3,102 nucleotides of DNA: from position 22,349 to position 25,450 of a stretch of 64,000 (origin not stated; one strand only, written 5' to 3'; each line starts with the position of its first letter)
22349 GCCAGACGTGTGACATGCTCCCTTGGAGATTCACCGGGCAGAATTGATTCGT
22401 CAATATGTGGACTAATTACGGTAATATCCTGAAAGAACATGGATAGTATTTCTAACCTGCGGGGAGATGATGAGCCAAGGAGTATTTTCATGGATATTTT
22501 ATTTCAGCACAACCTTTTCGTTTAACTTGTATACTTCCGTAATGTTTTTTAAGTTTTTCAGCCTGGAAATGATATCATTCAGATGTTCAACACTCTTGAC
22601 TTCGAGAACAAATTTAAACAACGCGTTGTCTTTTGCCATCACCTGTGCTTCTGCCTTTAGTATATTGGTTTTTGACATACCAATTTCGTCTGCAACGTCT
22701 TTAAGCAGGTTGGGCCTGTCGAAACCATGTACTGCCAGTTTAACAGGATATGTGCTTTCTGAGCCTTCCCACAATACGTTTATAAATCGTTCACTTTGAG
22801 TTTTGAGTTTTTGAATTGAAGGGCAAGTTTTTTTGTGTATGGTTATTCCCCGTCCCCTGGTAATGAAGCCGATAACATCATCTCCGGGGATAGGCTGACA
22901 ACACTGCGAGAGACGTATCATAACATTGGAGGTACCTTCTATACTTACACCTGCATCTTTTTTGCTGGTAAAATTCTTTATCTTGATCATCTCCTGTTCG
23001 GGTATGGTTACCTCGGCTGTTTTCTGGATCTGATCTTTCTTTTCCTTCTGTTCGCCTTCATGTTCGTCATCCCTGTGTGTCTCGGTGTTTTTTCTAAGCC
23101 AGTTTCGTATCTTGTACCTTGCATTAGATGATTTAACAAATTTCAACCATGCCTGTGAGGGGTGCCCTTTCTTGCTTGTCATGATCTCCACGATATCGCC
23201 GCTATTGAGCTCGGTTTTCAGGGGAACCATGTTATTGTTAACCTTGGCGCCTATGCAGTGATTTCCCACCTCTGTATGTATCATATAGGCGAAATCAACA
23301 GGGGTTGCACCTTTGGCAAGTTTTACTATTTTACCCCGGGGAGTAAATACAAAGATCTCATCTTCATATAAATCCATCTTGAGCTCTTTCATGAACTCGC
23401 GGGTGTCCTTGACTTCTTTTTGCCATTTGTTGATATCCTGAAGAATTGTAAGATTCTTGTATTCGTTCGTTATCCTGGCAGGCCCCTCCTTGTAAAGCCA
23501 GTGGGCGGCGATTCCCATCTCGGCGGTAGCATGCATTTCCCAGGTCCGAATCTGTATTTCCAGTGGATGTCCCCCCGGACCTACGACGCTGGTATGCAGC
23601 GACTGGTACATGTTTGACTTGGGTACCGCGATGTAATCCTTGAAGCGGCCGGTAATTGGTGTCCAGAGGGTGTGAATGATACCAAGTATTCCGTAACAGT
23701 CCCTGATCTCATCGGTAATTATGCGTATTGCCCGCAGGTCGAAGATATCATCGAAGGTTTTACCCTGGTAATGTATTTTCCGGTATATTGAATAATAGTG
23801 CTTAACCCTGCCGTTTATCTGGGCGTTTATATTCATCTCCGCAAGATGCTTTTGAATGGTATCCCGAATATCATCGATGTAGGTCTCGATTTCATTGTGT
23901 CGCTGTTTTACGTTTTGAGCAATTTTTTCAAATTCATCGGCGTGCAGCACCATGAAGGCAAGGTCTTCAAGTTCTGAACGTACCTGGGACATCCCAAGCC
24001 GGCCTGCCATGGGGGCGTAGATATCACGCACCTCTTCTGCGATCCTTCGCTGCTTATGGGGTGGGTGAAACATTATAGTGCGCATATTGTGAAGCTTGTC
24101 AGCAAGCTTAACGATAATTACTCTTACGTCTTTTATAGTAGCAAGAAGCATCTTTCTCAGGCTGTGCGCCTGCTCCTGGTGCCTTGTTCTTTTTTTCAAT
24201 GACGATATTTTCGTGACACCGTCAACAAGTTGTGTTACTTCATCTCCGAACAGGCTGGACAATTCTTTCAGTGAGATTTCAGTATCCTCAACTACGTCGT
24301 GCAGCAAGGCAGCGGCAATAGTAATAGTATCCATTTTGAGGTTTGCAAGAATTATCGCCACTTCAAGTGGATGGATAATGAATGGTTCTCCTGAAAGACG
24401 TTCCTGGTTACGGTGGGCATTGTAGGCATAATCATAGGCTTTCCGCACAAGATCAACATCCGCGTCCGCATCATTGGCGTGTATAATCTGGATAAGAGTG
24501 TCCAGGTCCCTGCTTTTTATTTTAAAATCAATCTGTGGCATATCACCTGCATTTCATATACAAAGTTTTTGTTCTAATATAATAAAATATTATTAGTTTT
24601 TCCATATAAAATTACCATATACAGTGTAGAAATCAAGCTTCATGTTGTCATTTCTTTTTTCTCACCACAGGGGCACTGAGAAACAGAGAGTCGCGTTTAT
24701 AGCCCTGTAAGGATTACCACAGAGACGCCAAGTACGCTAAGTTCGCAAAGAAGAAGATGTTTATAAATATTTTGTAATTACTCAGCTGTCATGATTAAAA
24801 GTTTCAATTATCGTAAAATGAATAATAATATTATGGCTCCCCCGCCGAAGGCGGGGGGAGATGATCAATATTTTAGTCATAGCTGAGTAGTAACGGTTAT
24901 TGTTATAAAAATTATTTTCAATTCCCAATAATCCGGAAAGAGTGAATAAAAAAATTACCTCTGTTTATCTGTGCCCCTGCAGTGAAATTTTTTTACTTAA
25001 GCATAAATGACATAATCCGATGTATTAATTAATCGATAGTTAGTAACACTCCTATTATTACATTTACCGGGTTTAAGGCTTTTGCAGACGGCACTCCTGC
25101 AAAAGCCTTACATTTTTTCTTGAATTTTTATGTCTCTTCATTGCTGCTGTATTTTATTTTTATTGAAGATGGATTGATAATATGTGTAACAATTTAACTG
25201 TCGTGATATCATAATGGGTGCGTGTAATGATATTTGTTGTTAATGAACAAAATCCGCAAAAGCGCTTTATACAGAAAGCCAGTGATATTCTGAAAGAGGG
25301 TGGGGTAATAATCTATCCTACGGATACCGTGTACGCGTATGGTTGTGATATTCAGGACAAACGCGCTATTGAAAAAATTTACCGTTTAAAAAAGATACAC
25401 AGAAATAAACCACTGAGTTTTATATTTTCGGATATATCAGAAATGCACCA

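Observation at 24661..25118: Nested composite element: repeat copy b inside a ~330-bp unit with 30-bp inverted repeats, a 44-nt segment shared with the 10.1-kb region, and an orphan terminator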

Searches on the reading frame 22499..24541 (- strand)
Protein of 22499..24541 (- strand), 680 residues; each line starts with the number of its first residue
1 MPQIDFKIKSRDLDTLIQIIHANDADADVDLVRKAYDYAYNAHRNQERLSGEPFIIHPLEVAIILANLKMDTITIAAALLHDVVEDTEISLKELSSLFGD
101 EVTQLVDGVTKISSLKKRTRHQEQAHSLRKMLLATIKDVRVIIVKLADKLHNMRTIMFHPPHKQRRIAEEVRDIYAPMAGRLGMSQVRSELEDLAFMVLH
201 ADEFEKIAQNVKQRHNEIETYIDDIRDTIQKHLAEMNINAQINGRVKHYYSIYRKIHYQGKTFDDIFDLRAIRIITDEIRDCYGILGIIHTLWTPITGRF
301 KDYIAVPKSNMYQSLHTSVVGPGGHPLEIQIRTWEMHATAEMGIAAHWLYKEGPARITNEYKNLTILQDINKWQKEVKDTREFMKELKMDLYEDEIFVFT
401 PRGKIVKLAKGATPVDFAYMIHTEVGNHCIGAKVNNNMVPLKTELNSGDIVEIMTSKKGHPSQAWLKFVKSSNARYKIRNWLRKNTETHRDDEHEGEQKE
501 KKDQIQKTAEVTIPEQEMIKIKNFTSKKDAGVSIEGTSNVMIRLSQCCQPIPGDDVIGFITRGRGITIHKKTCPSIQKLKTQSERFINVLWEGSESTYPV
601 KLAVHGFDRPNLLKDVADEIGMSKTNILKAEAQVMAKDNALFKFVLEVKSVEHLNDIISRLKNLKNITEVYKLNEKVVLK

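Call 10: search_protein_families(library=pfam, proteins=[window:22499-24541:-])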
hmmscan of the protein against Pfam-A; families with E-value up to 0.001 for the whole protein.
window:22499-24541:- (680 aa): 6 families
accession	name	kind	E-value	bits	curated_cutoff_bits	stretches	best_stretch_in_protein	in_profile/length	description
PF13328.12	HD_4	-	3.6e-49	166.9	27.2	1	35-184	1-155/156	HD domain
PF04607.23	RelA_SpoT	-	6.6e-42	142.8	27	1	244-353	1-111/113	Region found in RelA / SpoT proteins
PF02824.27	TGS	-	6.1e-24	84.3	22.2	1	396-455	1-60/60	TGS domain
PF13291.12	ACT_4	-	2.5e-15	57.3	27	1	595-671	2-79/80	ACT domain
PF01966.28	HD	-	3.5e-12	47.1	22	1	55-153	2-116/116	HD domain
PF19296.4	RelA_AH_RIS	-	3.6e-06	27.6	23.8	1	489-585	89-184/185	RelA/SpoT, AH and RIS domains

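Call 12: find_encoding_contigs(protein=window:22499-24541:-, flank=5000, max_places=10)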
Protein window:22499-24541:- (680 aa): no gene with exactly this product is on record in the collection.

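Call 16: find_homologous_proteins(query=window:22499-24541:-, max_evalue=1e-100)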
Query window:22499-24541:- (680 aa): 7998 proteins with E <= 1e-100 among 8000 candidates; the best 120 are listed.
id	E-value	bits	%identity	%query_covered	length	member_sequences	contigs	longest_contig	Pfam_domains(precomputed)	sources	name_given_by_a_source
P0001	0.0e+0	1476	95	100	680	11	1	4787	PF04607.24,PF13328.13,PF02824.28,PF01966.29,PF13291.13,PF28438.1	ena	-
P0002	0.0e+0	1370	87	100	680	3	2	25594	PF04607.24,PF13328.13,PF02824.28,PF01966.29,PF13291.13,PF28438.1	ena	-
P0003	0.0e+0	1126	70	100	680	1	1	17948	PF04607.24,PF13328.13,PF02824.28,PF01966.29,PF13291.13,PF28438.1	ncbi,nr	ncbi:MAG: bifunctional (p)ppGpp synthetase/guanosine-3',5'-bis(diphosphate) 3'-pyrophosphohydrolase 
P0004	0.0e+0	1124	71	100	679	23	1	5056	PF04607.24,PF13328.13,PF02824.28,PF01966.29,PF13291.13,PF28438.1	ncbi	ncbi:MAG: bifunctional (p)ppGpp synthetase/guanosine-3',5'-bis(diphosphate) 3'-pyrophosphohydrolase 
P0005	0.0e+0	1124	70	100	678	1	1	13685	PF04607.24,PF13328.13,PF02824.28,PF01966.29,PF13291.13,PF28438.1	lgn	-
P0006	0.0e+0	1123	70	100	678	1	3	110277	PF04607.24,PF13328.13,PF02824.28,PF01966.29,PF13291.13,PF28438.1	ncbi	-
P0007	0.0e+0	1118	70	100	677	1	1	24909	PF04607.24,PF13328.13,PF02824.28,PF01966.29,PF13291.13,PF28438.1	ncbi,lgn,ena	-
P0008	0.0e+0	1107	69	100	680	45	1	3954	PF04607.24,PF13328.13,PF02824.28,PF01966.29,PF13291.13,PF28438.1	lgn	-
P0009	0.0e+0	1091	69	100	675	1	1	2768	PF04607.24,PF13328.13,PF02824.28,PF01966.29,PF13291.13,PF28438.1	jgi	jgi:guanosine-3',5'-bis(diphosphate) 3'-pyrophosphohydrolase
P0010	0.0e+0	1085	70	100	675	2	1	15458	PF04607.24,PF13328.13,PF02824.28,PF01966.29,PF13291.13,PF28438.1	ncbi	-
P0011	0.0e+0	1084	69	100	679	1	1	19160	PF04607.24,PF13328.13,PF02824.28,PF01966.29,PF13291.13,PF28438.1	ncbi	-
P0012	0.0e+0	1073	69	100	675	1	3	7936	PF04607.24,PF13328.13,PF02824.28,PF01966.29,PF13291.13,PF28438.1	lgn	-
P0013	0.0e+0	1071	69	100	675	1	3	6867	PF04607.24,PF13328.13,PF02824.28,PF01966.29,PF13291.13,PF28438.1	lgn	-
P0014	0.0e+0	1070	69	100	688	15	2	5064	PF04607.24,PF13328.13,PF02824.28,PF01966.29,PF13291.13,PF28438.1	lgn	-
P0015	0.0e+0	1068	69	100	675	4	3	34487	PF04607.24,PF13328.13,PF02824.28,PF01966.29,PF13291.13,PF28438.1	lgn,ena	-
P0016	0.0e+0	1068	68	100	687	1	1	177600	PF04607.24,PF13328.13,PF02824.28,PF01966.29,PF13291.13,PF28438.1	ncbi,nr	ncbi:MAG: bifunctional (p)ppGpp synthetase/guanosine-3',5'-bis(diphosphate) 3'-pyrophosphohydrolase 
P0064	8.7e-291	984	64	100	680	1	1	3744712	PF04607.24,PF13328.13,PF02824.28,PF01966.29,PF13291.13,PF28438.1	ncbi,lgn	-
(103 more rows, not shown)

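Call 17: find_encoding_contigs(protein=P0001, flank=6000, max_places=6)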
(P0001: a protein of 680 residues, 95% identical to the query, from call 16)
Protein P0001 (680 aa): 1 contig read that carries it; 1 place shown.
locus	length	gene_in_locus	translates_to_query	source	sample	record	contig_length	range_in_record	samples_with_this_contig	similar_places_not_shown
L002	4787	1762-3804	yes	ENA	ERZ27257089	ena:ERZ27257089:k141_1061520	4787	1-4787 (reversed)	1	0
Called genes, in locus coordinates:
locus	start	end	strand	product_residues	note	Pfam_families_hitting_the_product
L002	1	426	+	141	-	?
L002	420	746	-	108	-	-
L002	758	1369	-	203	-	PF01300:Sua5_yciO_yrdC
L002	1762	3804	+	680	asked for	PF13328:HD_4, PF01966:HD, PF04607:RelA_SpoT, PF02824:TGS, PF28438:RelA_RIS, PF13291:ACT_4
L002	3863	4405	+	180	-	PF02545:Maf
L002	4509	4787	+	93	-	?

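Call 18: find_encoding_contigs(protein=P0002, flank=6000, max_places=6)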
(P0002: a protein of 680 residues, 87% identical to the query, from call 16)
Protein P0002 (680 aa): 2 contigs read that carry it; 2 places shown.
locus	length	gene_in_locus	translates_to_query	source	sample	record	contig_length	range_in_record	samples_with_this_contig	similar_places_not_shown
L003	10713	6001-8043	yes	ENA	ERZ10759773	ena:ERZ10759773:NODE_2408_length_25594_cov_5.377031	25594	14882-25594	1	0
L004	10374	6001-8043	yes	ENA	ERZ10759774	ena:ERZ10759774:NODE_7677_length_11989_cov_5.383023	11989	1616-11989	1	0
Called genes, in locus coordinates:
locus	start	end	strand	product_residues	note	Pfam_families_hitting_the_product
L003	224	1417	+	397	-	PF12917:YfbR-like, PF13023:HD_3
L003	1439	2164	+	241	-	PF21778:DUF6873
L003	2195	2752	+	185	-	PF01966:HD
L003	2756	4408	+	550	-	PF04055:Radical_SAM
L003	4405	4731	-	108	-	-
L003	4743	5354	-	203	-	PF01300:Sua5_yciO_yrdC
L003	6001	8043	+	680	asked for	PF13328:HD_4, PF01966:HD, PF04607:RelA_SpoT, PF02824:TGS, PF28438:RelA_RIS, PF13291:ACT_4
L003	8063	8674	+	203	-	PF02545:Maf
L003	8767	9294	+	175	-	-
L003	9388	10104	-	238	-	-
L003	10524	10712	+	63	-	?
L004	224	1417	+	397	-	PF12917:YfbR-like, PF13023:HD_3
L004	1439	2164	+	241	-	PF21778:DUF6873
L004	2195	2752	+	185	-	PF01966:HD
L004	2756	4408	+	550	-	PF04055:Radical_SAM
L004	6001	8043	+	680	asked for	PF13328:HD_4, PF01966:HD, PF04607:RelA_SpoT, PF02824:TGS, PF28438:RelA_RIS, PF13291:ACT_4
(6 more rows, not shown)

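Call 26: find_encoding_contigs(protein=P0006, flank=4000, max_places=3)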
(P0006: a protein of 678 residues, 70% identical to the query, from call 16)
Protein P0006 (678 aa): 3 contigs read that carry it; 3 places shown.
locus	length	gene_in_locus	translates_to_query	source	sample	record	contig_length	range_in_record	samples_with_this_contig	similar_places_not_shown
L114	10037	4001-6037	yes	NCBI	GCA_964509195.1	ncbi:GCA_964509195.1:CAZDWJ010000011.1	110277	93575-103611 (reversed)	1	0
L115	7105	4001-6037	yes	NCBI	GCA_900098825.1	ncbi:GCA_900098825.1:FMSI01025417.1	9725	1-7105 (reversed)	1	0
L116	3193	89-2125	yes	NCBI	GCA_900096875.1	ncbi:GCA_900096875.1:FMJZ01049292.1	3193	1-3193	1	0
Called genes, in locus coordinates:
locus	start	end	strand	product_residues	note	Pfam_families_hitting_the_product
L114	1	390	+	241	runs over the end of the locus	PF21778:DUF6873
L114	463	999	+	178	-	PF01966:HD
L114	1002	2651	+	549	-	PF04055:Radical_SAM (weak)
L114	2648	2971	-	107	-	-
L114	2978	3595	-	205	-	PF01300:Sua5_yciO_yrdC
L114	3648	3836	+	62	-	-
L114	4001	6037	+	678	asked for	PF13328:HD_4, PF01966:HD, PF04607:RelA_SpoT, PF02824:TGS, PF28438:RelA_RIS, PF13291:ACT_4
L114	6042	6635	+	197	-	PF02545:Maf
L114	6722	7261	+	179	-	-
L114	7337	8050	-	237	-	-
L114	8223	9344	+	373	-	PF00149:Metallophos, PF12850:Metallophos_2 (weak)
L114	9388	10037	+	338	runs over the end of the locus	PF04055:Radical_SAM, PF16199:Radical_SAM_C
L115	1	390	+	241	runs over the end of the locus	PF21778:DUF6873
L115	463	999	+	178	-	PF01966:HD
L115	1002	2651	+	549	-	PF04055:Radical_SAM (weak)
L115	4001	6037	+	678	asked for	PF13328:HD_4, PF01966:HD, PF04607:RelA_SpoT, PF02824:TGS, PF28438:RelA_RIS, PF13291:ACT_4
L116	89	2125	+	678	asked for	PF13328:HD_4, PF01966:HD, PF04607:RelA_SpoT, PF02824:TGS, PF28438:RelA_RIS, PF13291:ACT_4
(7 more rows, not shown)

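Call 27: find_encoding_contigs(protein=P0003, flank=4000, max_places=3)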
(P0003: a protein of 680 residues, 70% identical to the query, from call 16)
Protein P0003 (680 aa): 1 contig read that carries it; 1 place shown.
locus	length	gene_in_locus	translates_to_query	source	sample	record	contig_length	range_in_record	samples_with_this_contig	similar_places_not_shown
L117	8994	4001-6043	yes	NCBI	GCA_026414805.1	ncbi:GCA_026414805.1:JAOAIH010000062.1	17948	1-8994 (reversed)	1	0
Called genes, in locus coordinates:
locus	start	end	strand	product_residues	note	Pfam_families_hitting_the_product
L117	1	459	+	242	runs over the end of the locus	PF21778:DUF6873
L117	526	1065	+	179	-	PF01966:HD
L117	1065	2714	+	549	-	PF04055:Radical_SAM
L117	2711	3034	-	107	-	-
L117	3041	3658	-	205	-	PF01300:Sua5_yciO_yrdC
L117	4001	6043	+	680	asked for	PF13328:HD_4, PF01966:HD, PF04607:RelA_SpoT, PF02824:TGS, PF28438:RelA_RIS, PF13291:ACT_4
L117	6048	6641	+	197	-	PF02545:Maf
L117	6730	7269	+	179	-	-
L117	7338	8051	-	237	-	-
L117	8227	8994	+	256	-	PF00149:Metallophos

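Call 28: find_encoding_contigs(protein=P0007, flank=4000, max_places=3)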
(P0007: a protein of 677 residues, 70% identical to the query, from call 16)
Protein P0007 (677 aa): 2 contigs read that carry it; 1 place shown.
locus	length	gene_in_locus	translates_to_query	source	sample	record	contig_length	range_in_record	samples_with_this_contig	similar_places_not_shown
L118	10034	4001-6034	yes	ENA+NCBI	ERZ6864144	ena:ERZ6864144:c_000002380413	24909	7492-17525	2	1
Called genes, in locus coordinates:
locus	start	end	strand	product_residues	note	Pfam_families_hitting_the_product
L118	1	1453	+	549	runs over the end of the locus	PF04055:Radical_SAM (weak)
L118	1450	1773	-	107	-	-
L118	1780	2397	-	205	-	PF01300:Sua5_yciO_yrdC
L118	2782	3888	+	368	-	-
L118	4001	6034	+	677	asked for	PF13328:HD_4, PF01966:HD, PF04607:RelA_SpoT, PF02824:TGS, PF28438:RelA_RIS, PF13291:ACT_4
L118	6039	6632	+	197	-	PF02545:Maf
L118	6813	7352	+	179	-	-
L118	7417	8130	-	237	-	-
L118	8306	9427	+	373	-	PF00149:Metallophos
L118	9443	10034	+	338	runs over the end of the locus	PF04055:Radical_SAM, PF16199:Radical_SAM_C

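Call 41: find_encoding_contigs(protein=P0016, flank=3000, max_places=2)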
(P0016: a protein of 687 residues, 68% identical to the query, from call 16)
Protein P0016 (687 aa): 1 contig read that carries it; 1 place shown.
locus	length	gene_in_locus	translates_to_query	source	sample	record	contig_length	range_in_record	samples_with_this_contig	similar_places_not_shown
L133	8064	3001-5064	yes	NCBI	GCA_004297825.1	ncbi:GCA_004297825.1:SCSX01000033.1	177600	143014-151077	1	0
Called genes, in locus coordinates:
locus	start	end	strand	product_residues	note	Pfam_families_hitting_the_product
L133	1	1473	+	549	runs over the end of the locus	PF04055:Radical_SAM (weak)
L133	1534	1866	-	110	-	-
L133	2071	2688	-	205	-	PF01300:Sua5_yciO_yrdC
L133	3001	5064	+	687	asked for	PF13328:HD_4, PF01966:HD, PF04607:RelA_SpoT, PF02824:TGS, PF28438:RelA_RIS, PF13291:ACT_4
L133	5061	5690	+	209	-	PF02545:Maf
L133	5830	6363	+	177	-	-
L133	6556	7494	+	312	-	PF00291:PALP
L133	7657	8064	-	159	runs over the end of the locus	-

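Call 42: find_encoding_contigs(protein=P0064, flank=3000, max_places=2)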
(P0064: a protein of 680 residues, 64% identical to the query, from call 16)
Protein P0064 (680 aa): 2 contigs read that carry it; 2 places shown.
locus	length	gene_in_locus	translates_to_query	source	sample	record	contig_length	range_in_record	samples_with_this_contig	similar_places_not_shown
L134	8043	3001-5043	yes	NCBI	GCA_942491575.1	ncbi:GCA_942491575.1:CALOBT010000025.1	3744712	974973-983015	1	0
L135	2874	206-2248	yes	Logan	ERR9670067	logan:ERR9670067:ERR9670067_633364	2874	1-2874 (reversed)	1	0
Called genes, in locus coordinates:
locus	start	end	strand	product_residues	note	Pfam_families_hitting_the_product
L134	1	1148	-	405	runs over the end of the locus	PF13174:TPR_6 (faint), PF13525:YfiO (faint), PF21033:RMD1-3 (faint), PF00515:TPR_1 (faint), PF07719:TPR_2 (faint), PF13424:TPR_12 (faint), PF13428:TPR_14 (faint), PF13432:TPR_16 (faint), +2 more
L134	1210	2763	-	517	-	-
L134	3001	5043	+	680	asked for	PF13328:HD_4, PF01966:HD, PF04607:RelA_SpoT, PF02824:TGS, PF28438:RelA_RIS, PF13291:ACT_4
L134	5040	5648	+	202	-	PF02545:Maf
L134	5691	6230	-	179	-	-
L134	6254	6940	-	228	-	-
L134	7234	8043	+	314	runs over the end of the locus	PF01476:LysM, PF01551:Peptidase_M23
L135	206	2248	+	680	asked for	PF13328:HD_4, PF01966:HD, PF04607:RelA_SpoT, PF02824:TGS, PF28438:RelA_RIS, PF13291:ACT_4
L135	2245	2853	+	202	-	PF02545:Maf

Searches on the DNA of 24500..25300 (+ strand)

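Call 21: search_rna_families(source=window, start=24500, end=25300, threshold=evalue, max_evalue=10)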
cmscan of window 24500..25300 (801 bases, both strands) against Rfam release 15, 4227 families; matches with E-value up to 10: 8.
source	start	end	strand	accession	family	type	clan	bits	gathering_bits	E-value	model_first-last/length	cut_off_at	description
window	25071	25193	+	RF01230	snoR77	Gene; snRNA; snoRNA; HACA-box;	-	24.5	47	0.14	1-131/131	no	Small nucleolar RNA snoR77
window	25022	25113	+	RF03099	RAGATH-23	Gene; sRNA;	-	18.1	92.6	1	1-99/99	no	RAGATH-23 RNA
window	25072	25124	-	RF00436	UnaL2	Cis-reg;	-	17.9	55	2.3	1-54/54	no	UnaL2 LINE 3' element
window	24941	25040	-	RF00124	IS102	Gene; sRNA;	-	15.7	46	5.1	1-206/206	no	IS102 RNA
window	25229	25297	-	RF02150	MESTIT1_3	Gene; lncRNA;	-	14.6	60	2.1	1-99/99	no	MEST intronic transcript 1, antisense RNA conserved region 3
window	24944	25032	-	RF02079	STnc180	Gene; sRNA;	-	14.2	50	4.3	1-208/208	no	Enterobacterial sRNA STnc180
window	24888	24953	-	RF01642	ceN54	Gene; snRNA; snoRNA; CD-box;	-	14.1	60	5.8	1-68/68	no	Caenorhabditis snoRNA ceN54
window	24784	24859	-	RF01264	snR83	Gene; snRNA; snoRNA; HACA-box;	CL00023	10.8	75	9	1-308/308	no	Small nucleolar RNA snR83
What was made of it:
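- On Any Rfam 15 family: The best sub-threshold hits in 24500-25300 have E >= 0.14 and are unrelated eukaryotic or other families (call 21).
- No Rfam cis-regulatory family matches (call 21).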

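Call 47: build_rna_model(alignment_id=A7)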
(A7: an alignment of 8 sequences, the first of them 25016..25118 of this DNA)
Model R1 built from alignment A7 (8 sequences, 105 columns); structure: RNAalifold consensus.
model positions 104; base pairs 29; branch points 1; effective number of sequences 1.17; information 0.59 bits per position. Calibrated on 0.2 Mb of random sequence (short: E-values are rough).
structure used (alignment columns):
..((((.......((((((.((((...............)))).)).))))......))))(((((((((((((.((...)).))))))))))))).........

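Call 48: search_with_rna_model(model_id=R1, sources=[window, L058, L131, L132, L134, L135, L003, L114, L118, L122, L123, L127, L133], max_evalue=10)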
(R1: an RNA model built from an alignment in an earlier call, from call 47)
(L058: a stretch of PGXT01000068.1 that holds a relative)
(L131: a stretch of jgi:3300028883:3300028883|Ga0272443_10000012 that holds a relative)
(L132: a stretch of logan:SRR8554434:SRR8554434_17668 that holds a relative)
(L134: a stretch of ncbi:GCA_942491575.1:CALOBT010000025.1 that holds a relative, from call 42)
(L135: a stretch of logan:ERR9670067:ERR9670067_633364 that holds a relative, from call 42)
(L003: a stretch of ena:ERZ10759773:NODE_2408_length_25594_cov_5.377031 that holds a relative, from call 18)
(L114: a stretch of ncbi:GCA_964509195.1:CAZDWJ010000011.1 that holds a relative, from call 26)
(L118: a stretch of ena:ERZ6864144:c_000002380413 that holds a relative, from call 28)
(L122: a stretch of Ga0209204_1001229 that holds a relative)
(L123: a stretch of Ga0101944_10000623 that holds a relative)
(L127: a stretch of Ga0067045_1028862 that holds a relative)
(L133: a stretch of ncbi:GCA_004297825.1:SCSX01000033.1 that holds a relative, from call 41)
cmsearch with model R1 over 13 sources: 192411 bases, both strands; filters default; matches with E-value up to 10: 18.
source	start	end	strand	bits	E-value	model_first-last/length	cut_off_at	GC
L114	3729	3832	-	126.9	7e-26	1-104/104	no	0.39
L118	2465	2568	-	126.9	7e-26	1-104/104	no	0.39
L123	4687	4790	-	125.3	1.6e-25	1-104/104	no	0.4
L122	5355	5458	+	123.1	5.1e-25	1-104/104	no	0.39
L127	7236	7339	+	123.1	5.1e-25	1-104/104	no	0.39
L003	5465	5567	-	114.4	4.6e-23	1-104/104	no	0.38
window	25016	25118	+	103.9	1e-20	1-104/104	no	0.36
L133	2751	2847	-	77.7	7.6e-15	1-104/104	no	0.38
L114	3685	3781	+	37.9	6.5e-06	1-104/104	no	0.36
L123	4640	4739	+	32.1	0.00013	1-104/104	no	0.4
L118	2378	2517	+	31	0.00023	1-104/104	no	0.31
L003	5446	5517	+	30.9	0.00024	1-104/104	no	0.4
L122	5415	5449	-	29.5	0.0005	61-95/104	no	0.51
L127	7296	7330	-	29.5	0.0005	61-95/104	no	0.51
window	25066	25135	-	29.1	0.00061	1-104/104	no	0.4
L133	2755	2789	+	25.5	0.0039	61-95/104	no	0.43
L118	7335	7421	+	14.8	1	1-104/104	no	0.29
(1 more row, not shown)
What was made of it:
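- Tried and rejected: Paralogue search with covariance model R1 (call 48).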
